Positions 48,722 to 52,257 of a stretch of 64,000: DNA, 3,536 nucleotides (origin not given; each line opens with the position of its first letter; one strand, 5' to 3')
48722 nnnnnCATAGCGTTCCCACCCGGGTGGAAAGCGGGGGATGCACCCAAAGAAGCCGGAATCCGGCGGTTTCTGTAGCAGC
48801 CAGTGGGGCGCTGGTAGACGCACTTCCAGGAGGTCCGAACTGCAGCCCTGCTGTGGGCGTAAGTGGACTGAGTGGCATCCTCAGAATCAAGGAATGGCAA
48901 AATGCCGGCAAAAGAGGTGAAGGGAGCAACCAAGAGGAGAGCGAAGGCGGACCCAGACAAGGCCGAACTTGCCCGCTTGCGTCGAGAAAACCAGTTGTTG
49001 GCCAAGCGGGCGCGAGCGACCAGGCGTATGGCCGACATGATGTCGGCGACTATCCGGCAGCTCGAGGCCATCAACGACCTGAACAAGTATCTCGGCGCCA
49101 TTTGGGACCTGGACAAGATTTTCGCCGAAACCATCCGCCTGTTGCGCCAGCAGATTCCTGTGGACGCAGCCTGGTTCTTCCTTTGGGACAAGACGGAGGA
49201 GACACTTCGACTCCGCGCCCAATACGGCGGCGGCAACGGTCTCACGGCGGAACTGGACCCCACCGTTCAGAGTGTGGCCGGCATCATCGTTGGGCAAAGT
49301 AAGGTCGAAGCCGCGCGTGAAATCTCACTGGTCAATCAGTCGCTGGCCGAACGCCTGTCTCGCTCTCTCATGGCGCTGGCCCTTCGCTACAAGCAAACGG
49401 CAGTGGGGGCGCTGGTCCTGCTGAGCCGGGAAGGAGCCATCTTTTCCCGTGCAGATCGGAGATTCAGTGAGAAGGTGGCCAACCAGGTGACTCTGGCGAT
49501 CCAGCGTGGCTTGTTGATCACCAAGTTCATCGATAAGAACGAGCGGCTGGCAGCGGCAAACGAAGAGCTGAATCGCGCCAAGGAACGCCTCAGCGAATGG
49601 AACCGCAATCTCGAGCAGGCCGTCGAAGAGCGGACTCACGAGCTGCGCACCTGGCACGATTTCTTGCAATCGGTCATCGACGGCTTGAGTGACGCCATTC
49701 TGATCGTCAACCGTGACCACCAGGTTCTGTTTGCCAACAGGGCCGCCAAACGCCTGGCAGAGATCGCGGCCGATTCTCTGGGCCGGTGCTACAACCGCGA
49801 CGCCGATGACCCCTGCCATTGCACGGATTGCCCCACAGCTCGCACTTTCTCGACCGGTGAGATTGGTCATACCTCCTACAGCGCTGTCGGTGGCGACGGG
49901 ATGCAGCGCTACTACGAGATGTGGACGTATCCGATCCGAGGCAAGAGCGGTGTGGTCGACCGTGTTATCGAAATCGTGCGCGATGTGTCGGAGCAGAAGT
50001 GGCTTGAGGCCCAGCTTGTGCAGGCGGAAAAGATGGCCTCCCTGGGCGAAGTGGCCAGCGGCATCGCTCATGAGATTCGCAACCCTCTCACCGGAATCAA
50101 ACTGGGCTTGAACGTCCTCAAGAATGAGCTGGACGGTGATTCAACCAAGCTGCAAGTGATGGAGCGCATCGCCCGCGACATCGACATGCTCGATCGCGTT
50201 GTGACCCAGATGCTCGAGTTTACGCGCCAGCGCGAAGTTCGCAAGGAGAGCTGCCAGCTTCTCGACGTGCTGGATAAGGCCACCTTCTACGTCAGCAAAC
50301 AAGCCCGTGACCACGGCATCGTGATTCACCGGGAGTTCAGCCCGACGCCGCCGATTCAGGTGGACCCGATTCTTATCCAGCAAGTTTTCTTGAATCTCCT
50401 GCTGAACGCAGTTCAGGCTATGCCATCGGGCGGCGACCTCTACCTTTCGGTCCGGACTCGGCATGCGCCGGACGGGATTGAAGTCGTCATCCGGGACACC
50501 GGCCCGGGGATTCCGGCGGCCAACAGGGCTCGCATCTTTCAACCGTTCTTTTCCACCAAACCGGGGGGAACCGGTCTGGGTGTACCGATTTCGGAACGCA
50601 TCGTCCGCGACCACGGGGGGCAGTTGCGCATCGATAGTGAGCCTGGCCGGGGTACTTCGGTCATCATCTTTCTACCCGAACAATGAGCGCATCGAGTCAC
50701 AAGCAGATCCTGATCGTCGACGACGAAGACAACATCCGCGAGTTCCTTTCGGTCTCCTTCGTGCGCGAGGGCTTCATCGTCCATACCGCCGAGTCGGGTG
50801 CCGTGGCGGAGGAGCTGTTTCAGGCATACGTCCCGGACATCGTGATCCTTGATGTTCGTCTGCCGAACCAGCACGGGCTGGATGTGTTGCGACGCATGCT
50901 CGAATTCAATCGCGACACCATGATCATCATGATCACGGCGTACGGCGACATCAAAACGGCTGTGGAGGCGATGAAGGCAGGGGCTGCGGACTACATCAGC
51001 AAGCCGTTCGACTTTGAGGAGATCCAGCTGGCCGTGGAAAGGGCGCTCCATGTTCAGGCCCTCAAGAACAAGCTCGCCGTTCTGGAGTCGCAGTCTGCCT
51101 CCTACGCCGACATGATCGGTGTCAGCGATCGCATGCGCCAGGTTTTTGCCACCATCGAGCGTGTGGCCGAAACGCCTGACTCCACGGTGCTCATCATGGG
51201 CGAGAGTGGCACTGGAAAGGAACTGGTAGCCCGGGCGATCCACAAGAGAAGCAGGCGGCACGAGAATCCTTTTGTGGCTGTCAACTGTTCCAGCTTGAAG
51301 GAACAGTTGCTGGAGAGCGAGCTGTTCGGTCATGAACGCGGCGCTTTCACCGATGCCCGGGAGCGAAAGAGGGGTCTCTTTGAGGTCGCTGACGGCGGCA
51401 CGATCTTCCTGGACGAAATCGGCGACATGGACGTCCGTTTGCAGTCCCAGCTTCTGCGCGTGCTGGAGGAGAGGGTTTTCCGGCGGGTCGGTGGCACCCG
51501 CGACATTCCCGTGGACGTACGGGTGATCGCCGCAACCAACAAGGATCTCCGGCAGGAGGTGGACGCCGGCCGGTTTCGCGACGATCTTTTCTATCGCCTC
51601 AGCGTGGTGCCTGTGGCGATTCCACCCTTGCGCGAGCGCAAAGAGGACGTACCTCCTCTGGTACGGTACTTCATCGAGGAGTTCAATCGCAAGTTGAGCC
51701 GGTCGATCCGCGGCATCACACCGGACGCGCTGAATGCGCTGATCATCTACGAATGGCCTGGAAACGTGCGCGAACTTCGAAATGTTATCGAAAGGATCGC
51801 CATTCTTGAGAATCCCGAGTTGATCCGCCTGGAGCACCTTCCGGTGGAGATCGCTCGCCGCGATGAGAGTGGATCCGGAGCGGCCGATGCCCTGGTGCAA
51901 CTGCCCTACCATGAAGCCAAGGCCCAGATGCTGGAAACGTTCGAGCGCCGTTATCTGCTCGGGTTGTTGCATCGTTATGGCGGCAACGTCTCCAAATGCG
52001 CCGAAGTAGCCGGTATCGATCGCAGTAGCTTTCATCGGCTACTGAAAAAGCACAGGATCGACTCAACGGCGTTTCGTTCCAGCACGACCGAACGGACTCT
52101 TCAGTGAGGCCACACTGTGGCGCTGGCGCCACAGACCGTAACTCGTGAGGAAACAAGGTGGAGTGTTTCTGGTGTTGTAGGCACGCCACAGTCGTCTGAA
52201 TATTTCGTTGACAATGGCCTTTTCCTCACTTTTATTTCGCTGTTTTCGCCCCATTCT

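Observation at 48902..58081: Regulatory island: two cytoplasmic HK/sigma-54-regulator pairs bracketing ferredoxin - RpoD-like sigma paralog - zinc-ribbon protein - RsbW-type anti-sigma kinase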

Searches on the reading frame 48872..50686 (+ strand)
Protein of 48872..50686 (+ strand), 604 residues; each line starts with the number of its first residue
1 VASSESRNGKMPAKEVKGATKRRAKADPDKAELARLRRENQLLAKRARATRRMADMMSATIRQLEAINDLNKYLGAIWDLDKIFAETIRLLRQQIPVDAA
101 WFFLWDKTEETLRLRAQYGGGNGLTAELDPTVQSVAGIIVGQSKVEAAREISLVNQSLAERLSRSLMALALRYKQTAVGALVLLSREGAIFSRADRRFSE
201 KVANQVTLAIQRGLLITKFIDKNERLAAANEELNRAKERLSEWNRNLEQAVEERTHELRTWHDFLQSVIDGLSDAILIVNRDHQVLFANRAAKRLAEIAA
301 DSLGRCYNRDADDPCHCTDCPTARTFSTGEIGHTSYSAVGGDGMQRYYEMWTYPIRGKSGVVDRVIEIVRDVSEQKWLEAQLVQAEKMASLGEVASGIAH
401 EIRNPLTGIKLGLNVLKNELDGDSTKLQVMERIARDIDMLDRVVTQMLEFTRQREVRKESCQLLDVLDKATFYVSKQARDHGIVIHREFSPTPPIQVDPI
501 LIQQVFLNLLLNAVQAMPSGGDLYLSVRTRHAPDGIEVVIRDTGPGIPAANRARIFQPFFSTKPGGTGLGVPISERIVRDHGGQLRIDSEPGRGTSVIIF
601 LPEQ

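Call 4: search_protein_families(library=pfam, proteins=[window:48872-50686:+], max_evalue=0.01)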
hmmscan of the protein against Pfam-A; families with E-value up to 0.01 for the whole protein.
window:48872-50686:+ (604 aa): 11 families
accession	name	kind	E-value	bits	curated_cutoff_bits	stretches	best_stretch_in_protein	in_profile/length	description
PF02518.31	HATPase_c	-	1.1e-27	97.1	26.4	1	498-603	2-109/111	Histidine kinase-, DNA gyrase B-, and HSP90-like ATPase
PF00512.31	HisKA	-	2.7e-12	47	26.9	1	391-454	2-64/66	His Kinase A (phospho-acceptor) domain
PF13492.12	GAF_3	-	3.8e-12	47.2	27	1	79-212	1-129/129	GAF domain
PF08448.16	PAS_4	-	1.1e-07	32.4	23.1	1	270-376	2-109/110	PAS fold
PF01590.32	GAF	-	3.9e-07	31.1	22.4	1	79-210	1-133/133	GAF domain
PF13188.13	PAS_8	-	1.7e-05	25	21.8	1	264-314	2-54/65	PAS domain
PF13426.13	PAS_9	-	2.4e-05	25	27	1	273-374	1-103/103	PAS domain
PF13185.12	GAF_2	-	0.00014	22.5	28.6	1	79-211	3-136/136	GAF domain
PF00989.32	PAS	-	0.00073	20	22.6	1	264-300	2-38/113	PAS fold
PF06005.17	ZapB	-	0.0076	17.1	31.5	1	216-272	13-69/71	Cell division protein ZapB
PF10090.15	HPTransfase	-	0.0096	16.1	22.9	0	505-539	35-69/123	Histidine phosphotransferase C-terminal domain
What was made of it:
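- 48902..50686 (+): HK1: soluble GAF-PAS histidine kinase. Pfam GAF_3, PAS_4, HisKA and HATPase_c (call 4).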

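Call 8: search_protein_families(library=ncbifam, proteins=[window:48872-50686:+], max_evalue=0.001)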
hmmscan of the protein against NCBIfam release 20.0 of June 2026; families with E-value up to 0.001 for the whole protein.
window:48872-50686:+ (604 aa): 83 families (the best 25 are shown)
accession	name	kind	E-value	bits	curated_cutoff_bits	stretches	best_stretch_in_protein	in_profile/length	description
NF008468.0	PRK11360.1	equivalog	7.3e-72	242.6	646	1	247-602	252-607/616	two-component system sensor histidine kinase AtoS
NF007688.0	PRK10364.1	equivalog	3e-53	181.2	479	1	374-603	223-451/460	two-component system sensor histidine kinase ZraS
NF052574.1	HisKinEspCMyxo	equivalog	3.3e-51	174.4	1200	1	252-602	274-636/785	serine histidine kinase EspC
NF046044.1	PnpS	equivalog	6.9e-42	143.8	400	1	220-602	12-390/390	two-component system histidine kinase PnpS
NF010411.0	PRK13837.1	equivalog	1.5e-40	139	647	1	364-603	423-675/828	two-component system VirA-like sensor kinase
NF047497.1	HK_LIC_12097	equivalog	1.8e-39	135.5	500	1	263-601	11-364/367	LIC_12097 family sensor histidine kinase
NF046020.1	HisKinCckABruc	equivalog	1.8e-37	128.7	1000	1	362-603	451-707/868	cell cycle histidine kinase CckA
NF038348.1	T2SS_HK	subfamily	6.8e-37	127.1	450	2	429-602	397-572/574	histidine kinase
NF052573.1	HisKinEspAMyxo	equivalog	8.5e-37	126.6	1400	1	269-600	260-608/755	serine histidine kinase EspA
NF041777.1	sens_FixL_Rhizob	equivalog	2.7e-33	115.4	850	1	256-602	116-480/485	sensor protein FixL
NF033092.0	HK_WalK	equivalog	3.3e-32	111.8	725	1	230-602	229-593/594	cell wall metabolism sensor histidine kinase WalK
NF053867.1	SprKinKinDBac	equivalog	3.1e-31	108.4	775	1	380-603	275-497/500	sporulation kinase KinD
NF008293.1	PRK11073.1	equivalog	7e-31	107.7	240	1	265-602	9-346/349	nitrogen regulation protein NR(II)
TIGR02966.1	phoR_proteo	equivalog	2.4e-30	105.7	334.2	1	263-596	6-328/333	phosphate regulon sensor histidine kinase PhoR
NF011874.0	PRK15347.1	equivalog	4.1e-30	104.5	852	1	396-602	403-613/921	two component system sensor kinase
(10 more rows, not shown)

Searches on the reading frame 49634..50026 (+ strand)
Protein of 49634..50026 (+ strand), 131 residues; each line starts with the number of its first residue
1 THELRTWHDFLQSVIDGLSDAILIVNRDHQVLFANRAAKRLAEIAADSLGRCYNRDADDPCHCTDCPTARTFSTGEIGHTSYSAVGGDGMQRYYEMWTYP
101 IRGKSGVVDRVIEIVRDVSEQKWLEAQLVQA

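Call 72: search_protein_representatives(protein=window:49634-50026:+)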
Query: 131 residues. Proteins with E-value up to 0.001 (for the whole library): 12767; up to 1e-10: 1297; up to 1e-30: 15. The best 150 are listed.
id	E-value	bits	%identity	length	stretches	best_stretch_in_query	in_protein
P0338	5.0e-62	224.0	80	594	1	1-131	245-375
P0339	2.3e-61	221.9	30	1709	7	7-128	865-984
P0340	3.6e-36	140.3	27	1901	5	8-129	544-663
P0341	6.2e-36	139.6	29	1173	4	12-125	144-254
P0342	4.9e-35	136.7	27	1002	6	8-127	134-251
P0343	2.2e-34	134.6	33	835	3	10-128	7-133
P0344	1.7e-33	131.7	30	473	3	4-129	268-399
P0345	1.2e-32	129.0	27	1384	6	8-130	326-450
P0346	1.7e-32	128.5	29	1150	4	3-128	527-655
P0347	2.2e-32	128.1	28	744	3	11-125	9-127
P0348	4.6e-32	127.1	27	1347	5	8-126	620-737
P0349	5.6e-32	126.8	29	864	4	8-127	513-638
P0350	9.2e-32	126.1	27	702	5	7-127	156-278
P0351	1.0e-31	126.0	27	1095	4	7-128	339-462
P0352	1.3e-31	125.6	29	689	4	9-128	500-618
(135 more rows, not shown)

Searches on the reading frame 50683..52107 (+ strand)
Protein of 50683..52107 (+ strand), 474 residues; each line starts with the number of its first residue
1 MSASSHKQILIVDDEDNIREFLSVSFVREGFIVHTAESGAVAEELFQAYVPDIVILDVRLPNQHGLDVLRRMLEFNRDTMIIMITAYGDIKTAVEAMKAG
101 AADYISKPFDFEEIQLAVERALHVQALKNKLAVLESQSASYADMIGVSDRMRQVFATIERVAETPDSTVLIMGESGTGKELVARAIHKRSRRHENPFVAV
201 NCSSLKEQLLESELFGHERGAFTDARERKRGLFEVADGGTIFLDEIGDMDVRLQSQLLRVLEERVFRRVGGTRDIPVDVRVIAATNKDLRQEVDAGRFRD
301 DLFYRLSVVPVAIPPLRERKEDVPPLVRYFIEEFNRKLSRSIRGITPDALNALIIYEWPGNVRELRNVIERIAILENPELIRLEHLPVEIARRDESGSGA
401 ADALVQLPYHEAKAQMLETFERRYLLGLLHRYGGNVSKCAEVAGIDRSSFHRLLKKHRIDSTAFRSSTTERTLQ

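Call 4: search_protein_families(library=pfam, proteins=[window:50683-52107:+], max_evalue=0.01)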
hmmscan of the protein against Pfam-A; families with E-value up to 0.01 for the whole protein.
window:50683-52107:+ (474 aa): 16 families
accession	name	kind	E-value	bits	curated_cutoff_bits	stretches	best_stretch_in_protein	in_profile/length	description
PF00158.32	Sigma54_activat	-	1.3e-71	240.2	20.2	1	144-311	1-167/168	Sigma-54 interaction domain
PF00072.30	Response_reg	-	2.8e-30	105.2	30.2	1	9-118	1-110/111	Response regulator receiver domain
PF25601.1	AAA_lid_14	-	9.2e-28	96.3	27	1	317-398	1-82/87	AAA+ ATPase lid domain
PF14532.12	Sigma54_activ_2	-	3.5e-22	79.6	25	1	145-316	1-138/138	Sigma-54 interaction domain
PF07728.20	AAA_5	-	4.7e-09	36.8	22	1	169-288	2-124/139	AAA domain (dynein-related subfamily)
PF00004.35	AAA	-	3.3e-08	34.5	21.2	1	169-290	1-111/131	ATPase family associated with various cellular activities (AAA)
PF07724.20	AAA_2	-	2.3e-06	28.2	27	1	166-288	3-126/166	AAA domain (Cdc48 subfamily)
PF02954.25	HTH_8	-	1.1e-05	25.5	22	1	417-456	2-41/42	Bacterial regulatory protein, Fis family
PF13191.12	AAA_16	-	1.4e-05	26.1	32.6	1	150-265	8-124/167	AAA ATPase domain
PF20030.5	bpMoxR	-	3.9e-05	23.3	27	1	237-287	97-146/205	MoxR domain in the MoxR-vWA-beta-propeller ternary systems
PF23198.2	PDE8A_N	-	0.0004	20.8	29.6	1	5-84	9-88/147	PDE8A-like, N-terminal domain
PF01078.27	Mg_chelatase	-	0.0012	18.7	20.3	0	161-286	17-157/207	Magnesium chelatase, subunit ChlI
PF05673.19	DUF815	-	0.0012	18.5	23.8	1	131-205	17-92/249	Protein of unknown function (DUF815)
PF00493.29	MCM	-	0.003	17.1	23.3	1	166-286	57-172/224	MCM P-loop domain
PF13245.12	AAA_19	-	0.0031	18.1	25.1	0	163-264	8-117/134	AAA domain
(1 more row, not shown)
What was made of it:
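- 50683..52107 (+): NtrC1: REC / sigma-54 AAA+ / HTH_8 enhancer-binding response regulator. Its GAFTGA loop reads GAFTDA. Pfam, call 4.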

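Call 8: search_protein_families(library=ncbifam, proteins=[window:50683-52107:+], max_evalue=0.001)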
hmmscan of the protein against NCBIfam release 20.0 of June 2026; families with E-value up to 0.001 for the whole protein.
window:50683-52107:+ (474 aa): 118 families (the best 25 are shown)
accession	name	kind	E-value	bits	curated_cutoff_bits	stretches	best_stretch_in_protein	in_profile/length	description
NF008469.0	PRK11361.1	equivalog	1.1e-141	472.7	714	1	5-461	3-458/461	acetoacetate metabolism transcriptional regulator AtoC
NF051870.1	NAssimRespRegNtrX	equivalog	2.4e-133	445.4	600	1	7-456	2-449/452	nitrogen assimilation response regulator NtrX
TIGR01818.1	ntrC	equivalog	1.9e-129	432.4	558.6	1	9-432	1-438/463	nitrogen regulation protein NR(I)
TIGR02915.1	PEP_resp_reg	equivalog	2.2e-125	419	502.6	1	9-459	1-444/445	PEP-CTERM-box response regulator transcription factor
NF007689.0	PRK10365.1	equivalog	5.8e-116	387.9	760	1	7-449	6-434/441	sigma-54-dependent response regulator transcription factor ZraR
NF041946.1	LuxO_transreg_Vib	equivalog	2.8e-108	362.7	800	1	33-456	23-459/463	quorum-sensing sigma-54 dependent transcriptional regulator LuxO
NF011695.0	PRK15115.1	equivalog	8.7e-108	360.9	763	1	6-465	6-444/445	two-component system response regulator GlrR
TIGR01817.1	nifA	equivalog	5.5e-107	358.7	528.85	1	116-389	169-441/534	nif-specific transcriptional activator NifA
NF008176.1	PRK10923.1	equivalog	9.7e-105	350.8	620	1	8-396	5-391/469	nitrogen regulation protein NR(I)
NF041552.1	TF_PrdR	equivalog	4.1e-104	349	795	1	123-456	250-575/577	sigma-54 dependent transcriptional regulator PrdR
NF003451.0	PRK05022.1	equivalog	1.7e-102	343.7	476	1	125-459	173-510/512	nitric oxide reductase transcriptional regulator NorR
NF038308.1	RNA_repair_RtcR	equivalog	2.1e-99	333.8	650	1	91-449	124-503/530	RNA repair transcriptional activator RtcR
NF050807.1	TransRegFlbDCaul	equivalog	1.1e-94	317.9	750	1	33-456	28-437/454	sigma-54-dependent transcriptional regulator FlbD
NF049963.1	RespRegFlgRCampy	domain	3.7e-93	312.7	750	1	9-391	3-382/429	fla regulon two-component system response regulator FlgR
TIGR02329.1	propionate_PrpR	equivalog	2.1e-90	303.8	499.2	1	139-456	209-526/526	propionate catabolism operon regulatory protein PrpR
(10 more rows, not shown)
